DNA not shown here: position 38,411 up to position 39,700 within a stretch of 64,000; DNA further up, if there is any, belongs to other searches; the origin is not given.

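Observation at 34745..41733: Five proteins carrying up to nine NTF2/SnoaL-like domains, interleaved with a bicupin and a MetE-like enzyme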

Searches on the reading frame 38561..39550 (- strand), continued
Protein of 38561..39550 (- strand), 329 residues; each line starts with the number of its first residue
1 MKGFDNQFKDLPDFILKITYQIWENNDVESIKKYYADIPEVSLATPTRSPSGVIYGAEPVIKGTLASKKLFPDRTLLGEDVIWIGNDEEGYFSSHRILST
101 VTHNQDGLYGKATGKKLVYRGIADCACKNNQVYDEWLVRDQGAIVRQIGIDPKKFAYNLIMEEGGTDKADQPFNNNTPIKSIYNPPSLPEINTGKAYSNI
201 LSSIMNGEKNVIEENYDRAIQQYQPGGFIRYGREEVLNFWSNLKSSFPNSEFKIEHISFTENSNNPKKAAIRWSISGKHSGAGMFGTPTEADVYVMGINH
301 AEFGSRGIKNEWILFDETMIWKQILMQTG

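Call 62: search_protein_families(library=ncbifam, proteins=[L082:17313-18008:+, L082:18005-18700:+, L082:1559-2470:-, L082:15127-16089:+, L086:3878-4699:-, L086:4692-5360:-, L086:5365-6024:-, L086:15488-16360:+, L085:7470-8987:-, L082:9836-11167:+], max_evalue=0.001)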
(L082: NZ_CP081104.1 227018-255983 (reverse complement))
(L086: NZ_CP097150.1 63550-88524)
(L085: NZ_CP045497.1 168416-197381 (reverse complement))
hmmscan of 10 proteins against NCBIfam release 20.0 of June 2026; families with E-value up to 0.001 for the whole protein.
L082:17313-18008:+ (231 aa): 22 families
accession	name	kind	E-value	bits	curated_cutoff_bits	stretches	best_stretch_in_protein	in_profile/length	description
NF051488.1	bifunc_PcaDC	exception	8.3e-29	100.9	390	1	3-229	14-251/375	bifunctional 3-oxoadipate enol-lactonase/4-carboxymuconolactone decarboxylase PcaDC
TIGR02427.1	protocat_pcaD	equivalog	3.6e-24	85.5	255.85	1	4-228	16-250/251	3-oxoadipate enol-lactonase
NF051487.1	bifunc_PcaCD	exception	3.7e-18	65.8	430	1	56-229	240-412/413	bifunctional 4-carboxymuconolactone decarboxylase/3-oxoadipate enol-lactonase PcaCD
TIGR01738.1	bioH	equivalog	1.2e-14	54.6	206.95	1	40-225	51-242/245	pimeloyl-ACP methyl ester esterase BioH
NF011457.0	PRK14875.1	equivalog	5.1e-13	48.7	307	1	39-227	179-368/372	acetoin dehydrogenase dihydrolipoyllysine-residue acetyltransferase subunit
TIGR03695.1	menH_SHCHC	equivalog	2.2e-12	46.9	208.55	2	38-99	54-117/252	2-succinyl-6-hydroxy-2,4-cyclohexadiene-1-carboxylate synthase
TIGR03611.1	RutD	equivalog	3e-11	43.2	238.5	1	155-229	183-256/258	pyrimidine utilization protein D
NF050089.1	i_nPHAscl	equivalog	9.5e-09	34.7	300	1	54-88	84-118/288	intracellular short-chain-length polyhydroxyalkanoate depolymerase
TIGR01250.1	pro_imino_pep_2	subfamily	5.4e-08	32.7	167.65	1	162-228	222-287/288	proline iminopeptidase-family hydrolase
NF007954.0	PRK10673.1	equivalog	1.6e-07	30.9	399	1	24-91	55-118/255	esterase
NF007674.0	PRK10349.1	equivalog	2.2e-07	30.7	449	0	40-89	60-109/256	pimeloyl-ACP methyl ester esterase BioH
NF045945.1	ProImpepLactob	equivalog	3.3e-07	30.1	400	1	162-229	225-291/293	proline iminopeptidase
NF052610.1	macro_16_ester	equivalog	4.9e-07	29.4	420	1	47-95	86-135/281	alpha/beta fold macrolide esterase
NF008340.0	PRK11126.1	equivalog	1.7e-06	27.5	261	0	38-100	62-125/255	2-succinyl-6-hydroxy-2,4-cyclohexadiene-1-carboxylate synthase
NF041759.1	mac_hydro_EstT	equivalog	8.3e-06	25.2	450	1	32-94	71-133/278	macrolide hydrolase EstT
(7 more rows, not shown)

L082:18005-18700:+ (231 aa): 6 families
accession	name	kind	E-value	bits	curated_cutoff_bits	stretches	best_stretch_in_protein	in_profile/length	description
NF006093.0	PRK08245.1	subfamily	5.5e-12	45.6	208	1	2-205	7-207/240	hypothetical protein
NF004850.0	PRK06201.1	subfamily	6e-10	39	231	1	99-215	91-209/222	hypothetical protein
NF005442.0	PRK07028.1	equivalog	1e-09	37.5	593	1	103-206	303-408/430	bifunctional hexulose-6-phosphate synthase/ribonuclease regulator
NF006731.0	PRK09262.1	equivalog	5.2e-07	29.4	179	1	98-195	91-190/229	4-carboxy-4-hydroxy-2-oxoadipate aldolase/oxaloacetate decarboxylase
TIGR02798.1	ligK_PcmE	equivalog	1e-06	28.5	304.5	1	97-194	84-183/222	4-carboxy-4-hydroxy-2-oxoadipate aldolase/oxaloacetate decarboxylase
NF009399.0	PRK12764.1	equivalog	4.3e-06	26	444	1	6-207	273-468/501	fumarylacetoacetate hydrolase family protein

L082:1559-2470:- (303 aa): 1 family
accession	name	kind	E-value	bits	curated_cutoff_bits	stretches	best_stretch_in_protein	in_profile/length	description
NF052480.1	FuconLaconase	equivalog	1.5e-35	123.2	400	1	5-291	3-286/287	L-fucono-1,5-lactonase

L082:15127-16089:+ (320 aa): 0 families

L086:3878-4699:- (273 aa): 4 families
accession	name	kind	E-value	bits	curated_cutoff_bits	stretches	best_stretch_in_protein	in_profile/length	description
TIGR02311.1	HpaI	equivalog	1e-43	149.6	368.8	1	16-259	3-247/249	4-hydroxy-2-oxoheptanedioate aldolase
NF007849.0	PRK10558.1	equivalog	1.6e-34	119.5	393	1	15-256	9-250/256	2-dehydro-3-deoxyglucarate aldolase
TIGR03239.1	GarL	equivalog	1.8e-33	116.2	406.75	1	15-256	2-243/249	2-dehydro-3-deoxyglucarate aldolase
NF007521.0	PRK10128.1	equivalog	4.1e-31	108.5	441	1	17-258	10-252/267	2-keto-3-deoxy-L-rhamnonate aldolase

L086:4692-5360:- (222 aa): 10 families
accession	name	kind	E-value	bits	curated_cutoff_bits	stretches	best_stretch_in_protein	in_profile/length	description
NF051488.1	bifunc_PcaDC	exception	2.5e-15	56.5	390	1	42-219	63-249/375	bifunctional 3-oxoadipate enol-lactonase/4-carboxymuconolactone decarboxylase PcaDC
NF011457.0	PRK14875.1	equivalog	2.8e-12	46.3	307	1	41-219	182-368/372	acetoin dehydrogenase dihydrolipoyllysine-residue acetyltransferase subunit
TIGR02427.1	protocat_pcaD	equivalog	2.3e-10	40.3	255.85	1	165-218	195-248/251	3-oxoadipate enol-lactonase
TIGR01738.1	bioH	equivalog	5.2e-09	36.1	206.95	1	26-92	36-101/245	pimeloyl-ACP methyl ester esterase BioH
NF051487.1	bifunc_PcaCD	exception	6.9e-09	35.3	430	0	164-218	355-409/413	bifunctional 4-carboxymuconolactone decarboxylase/3-oxoadipate enol-lactonase PcaCD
TIGR03695.1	menH_SHCHC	equivalog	4.2e-08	32.9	208.55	1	58-218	73-249/252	2-succinyl-6-hydroxy-2,4-cyclohexadiene-1-carboxylate synthase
NF007674.0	PRK10349.1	equivalog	2.1e-05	24.2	449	1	28-122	47-137/256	pimeloyl-ACP methyl ester esterase BioH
NF050089.1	i_nPHAscl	equivalog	0.00019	20.6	300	0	165-217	232-285/288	intracellular short-chain-length polyhydroxyalkanoate depolymerase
TIGR03611.1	RutD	equivalog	0.00087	18.7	238.5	0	56-90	80-114/258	pyrimidine utilization protein D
NF052610.1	macro_16_ester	equivalog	0.00096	18.6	420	0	57-98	95-136/281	alpha/beta fold macrolide esterase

L086:5365-6024:- (219 aa): 0 families

L086:15488-16360:+ (290 aa): 9 families
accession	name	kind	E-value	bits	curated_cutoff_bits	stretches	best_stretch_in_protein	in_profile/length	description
NF009803.0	PRK13287.1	equivalog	9.4e-29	100.2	406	1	20-234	35-254/333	formamidase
NF009802.0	PRK13286.1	equivalog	6.3e-24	84.6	427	1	21-232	35-253/345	aliphatic amidase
NF040852.1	nitrile_Arch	equivalog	1.6e-17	63.5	500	1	7-232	3-230/262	nitrilase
NF033621.1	de_GSH_amidase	exception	5.9e-17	61.9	355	1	37-248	31-246/260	deaminated glutathione amidase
TIGR03381.1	agmatine_aguB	equivalog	5.1e-15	55.5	410.25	1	38-248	33-264/279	N-carbamoylputrescine amidase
NF043013.1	DeGluthAmidYersProt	equivalog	3.9e-12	45.9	500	1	38-224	35-238/278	deaminated glutathione amidase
TIGR00546.1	lnt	equivalog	1.5e-10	40.8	132.9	1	127-220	302-394/395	apolipoprotein N-acyltransferase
NF010588.0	PRK13981.1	equivalog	8.5e-09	34.3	479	1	37-224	37-231/546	NAD+ synthase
NF007757.0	PRK10438.1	equivalog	6e-07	29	249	1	30-244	27-239/256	amidohydrolase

L085:7470-8987:- (505 aa): 6 families
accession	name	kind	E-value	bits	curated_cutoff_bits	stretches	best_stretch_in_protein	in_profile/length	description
NF002550.0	PRK02106.1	subfamily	4e-107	359.1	605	2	162-502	185-535/563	choline dehydrogenase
TIGR01810.1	betA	equivalog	9.1e-87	291.9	732.1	2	162-501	178-527/532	choline dehydrogenase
TIGR03970.1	mycofact_MftG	equivalog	1.3e-56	192.6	387.45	3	9-128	2-125/487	mycofactocin dehydrogenase MftG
TIGR04542.1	GMC_mycofac_2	equivalog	4.1e-43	148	400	2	9-251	1-243/425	mycofactocin system GMC family oxidoreductase MftG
NF038210.1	GMC_mycofac_3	equivalog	1.9e-19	69.8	300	1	11-249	2-219/418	mycofactocin system GMC family oxidoreductase MftG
NF006130.0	PRK08274.1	equivalog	8e-05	21.6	369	0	181-265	136-221/467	FAD-dependent tricarballylate dehydrogenase TcuA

L082:9836-11167:+ (443 aa): 2 families
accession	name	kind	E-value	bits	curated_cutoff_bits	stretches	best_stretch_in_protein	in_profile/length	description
TIGR00069.1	hisD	equivalog_domain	2.5e-126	422.1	243.8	1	26-421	1-393/393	histidinol dehydrogenase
NF010343.0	PRK13770.1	equivalog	6e-69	232.8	647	1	21-422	20-415/416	histidinol dehydrogenase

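Call 74: predict_structure(alignment_id=A2)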
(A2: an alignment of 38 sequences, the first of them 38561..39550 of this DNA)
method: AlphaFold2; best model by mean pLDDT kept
length: 329 residues; sequences in the alignment: 38
mean_pLDDT: 91.9   pTM: 0.90
mean pLDDT of the five models: 91.9, 91.6, 90.8, 89.4, 89.0
residues with pLDDT >= 90: 237; 70-90: 80; 50-70: 12; < 50: 0
segments of 3 or more residues with pLDDT < 50: none
pLDDT, mean of each block of 10 residues (from residue 1): 69 85 87 72 82 90 89 89 91 94 93 96 89 91 96 97 95 90 88 97 95 97 97 98 97 96 89 98 96 98 97 98 96
secondary structure, 60 per line:
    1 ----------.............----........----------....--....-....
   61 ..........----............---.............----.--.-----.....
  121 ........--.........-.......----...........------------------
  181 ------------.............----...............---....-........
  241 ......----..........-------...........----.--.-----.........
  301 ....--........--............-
elements in order: H11-23 H28-34 E46-49 E52-55 H57-70 E75-86 E90-102 E116-128 E131-139 H141-147 H152-162 H193-205 H210-215 E216-224 E228-231 H233-246 E251-260 E268-278 E292-304 E307-314 H317-328

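Call 77: fold_search(model_id=the predicted structure, library=pdb)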
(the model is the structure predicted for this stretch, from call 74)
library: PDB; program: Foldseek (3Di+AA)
matches with E <= 10: 1084; with E <= 0.001: 411
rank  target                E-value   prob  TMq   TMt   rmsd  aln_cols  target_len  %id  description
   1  9kw6_C                5.6e-08  1.00  0.33  0.39  16.1       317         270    8  Polyether epoxide hydrolase MonBI-MonBII complex (released 2025-12-10)
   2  3kkg                  9.0e-08  1.00  0.35  0.75   3.3       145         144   13  Crystal structure of Putative SnoaL-like polyketide cyclase (YP_509242.1) from Jannaschia Sp. CCS1 at 1.40 A resolution (released 2009-12-01)
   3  6hnn_A                1.1e-07  1.00  0.34  0.74   3.3       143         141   17  Crystal structure of wild-type IdmH, a putative polyketide cyclase from Streptomyces antibioticus (released 2019-11-06)
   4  6hnn_B                1.4e-07  1.00  0.33  0.71   3.9       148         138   17  Crystal structure of wild-type IdmH, a putative polyketide cyclase from Streptomyces antibioticus (released 2019-11-06)
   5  6hnn_E                1.8e-07  1.00  0.33  0.73   3.3       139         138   17  Crystal structure of wild-type IdmH, a putative polyketide cyclase from Streptomyces antibioticus (released 2019-11-06)
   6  6hnn_D                2.5e-07  1.00  0.33  0.73   3.3       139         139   17  Crystal structure of wild-type IdmH, a putative polyketide cyclase from Streptomyces antibioticus (released 2019-11-06)
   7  2gex_A                2.8e-07  1.00  0.33  0.68   3.0       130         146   15  Crystal structure of SnoaL2 a putative hydroxylase from Streptomyces nogalater (released 2006-07-18)
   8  6hnn_F                2.8e-07  1.00  0.33  0.72   3.6       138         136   17  Crystal structure of wild-type IdmH, a putative polyketide cyclase from Streptomyces antibioticus (released 2019-11-06)
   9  8r20_A                3.3e-07  1.00  0.33  0.73   2.9       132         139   12  X-ray crystallographic structure of KstA15, polyketide biosynthesis enzyme (released 2024-08-07)
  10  8r2e_A                5.4e-07  1.00  0.33  0.78   2.7       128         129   13  X-ray crystallographic structure of SnoaL2 in complex with the polyketide reaction product (released 2024-08-07)
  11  8kaa_A                5.4e-07  1.00  0.29  0.66   3.5       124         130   15  Crystal Structure of ChaU a ester cyclase from Streptomyces chartreusis (released 2024-08-07)
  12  8r2e_B                5.4e-07  1.00  0.30  0.69   3.5       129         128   15  X-ray crystallographic structure of SnoaL2 in complex with the polyketide reaction product (released 2024-08-07)
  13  8r2b_B                6.4e-07  1.00  0.32  0.73   2.7       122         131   14  X-ray crystallographic structure of SnoaL2 in complex with the polyketide substrate (released 2024-08-07)
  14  2gey_A                6.4e-07  1.00  0.31  0.61   2.8       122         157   14  Crystal Structure of AclR a putative hydroxylase from Streptomyces galilaeus (released 2006-07-18)
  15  8kaa_B                7.3e-07  1.00  0.30  0.67   3.2       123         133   16  Crystal Structure of ChaU a ester cyclase from Streptomyces chartreusis (released 2024-08-07)
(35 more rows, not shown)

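Call 92: search_protein_representatives(protein=window:38561-39550:-)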
Query: 329 residues. Proteins with E-value up to 0.001 (for the whole library): 972; up to 1e-10: 560; up to 1e-30: 165. The best 150 are listed.
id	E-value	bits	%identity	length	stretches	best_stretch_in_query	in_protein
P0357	1.2e-97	343.5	54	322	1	1-328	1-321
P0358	2.3e-80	286.7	46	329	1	1-329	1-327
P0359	4.7e-78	279.1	46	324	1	1-326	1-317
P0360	1.3e-74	267.8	44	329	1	13-329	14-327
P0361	2.2e-68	247.3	48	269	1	69-329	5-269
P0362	8.2e-65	235.6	39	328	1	1-327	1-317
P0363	2.0e-64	234.3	40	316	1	1-326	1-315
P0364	9.8e-64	232.0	39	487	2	9-326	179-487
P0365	6.2e-63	229.4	39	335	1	1-326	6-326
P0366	6.4e-63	229.3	39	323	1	2-328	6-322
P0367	1.9e-62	227.8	41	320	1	11-326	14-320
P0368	7.6e-60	219.2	36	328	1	1-329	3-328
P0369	2.2e-58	214.4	38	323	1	2-325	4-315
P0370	2.3e-57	211.1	38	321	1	1-324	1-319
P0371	3.2e-57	210.6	38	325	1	1-325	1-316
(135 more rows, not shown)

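Call 114: search_solved_structures(query=A2, max_evalue=1)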
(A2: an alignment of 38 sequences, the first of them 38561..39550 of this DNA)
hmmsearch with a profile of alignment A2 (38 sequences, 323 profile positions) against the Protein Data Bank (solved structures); distinct sequences matched with E-value up to 1: 8.
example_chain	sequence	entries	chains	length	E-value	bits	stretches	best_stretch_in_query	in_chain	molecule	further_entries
9l08_A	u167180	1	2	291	0.0022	20.4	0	5-31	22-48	Covalently Connected Cytochrome c555 trimer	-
8ysb_A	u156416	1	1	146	0.005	19.2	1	21-149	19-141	Predicted ester cyclase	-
2gex_A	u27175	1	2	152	0.038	16.3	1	22-147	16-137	SnoL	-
8r2b_A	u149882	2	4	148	0.059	15.7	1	22-146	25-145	SnoL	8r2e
8r20_A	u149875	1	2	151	0.093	15.1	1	22-143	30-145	Hydroxylase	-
2gey_A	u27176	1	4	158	0.17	14.2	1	23-133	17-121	AclR protein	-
6w3g_A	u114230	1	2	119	0.35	13.2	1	185-256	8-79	Rd1NTF2_04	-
6hnn_A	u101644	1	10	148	0.36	13.2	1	61-145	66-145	Putative polyketide cyclase IdmH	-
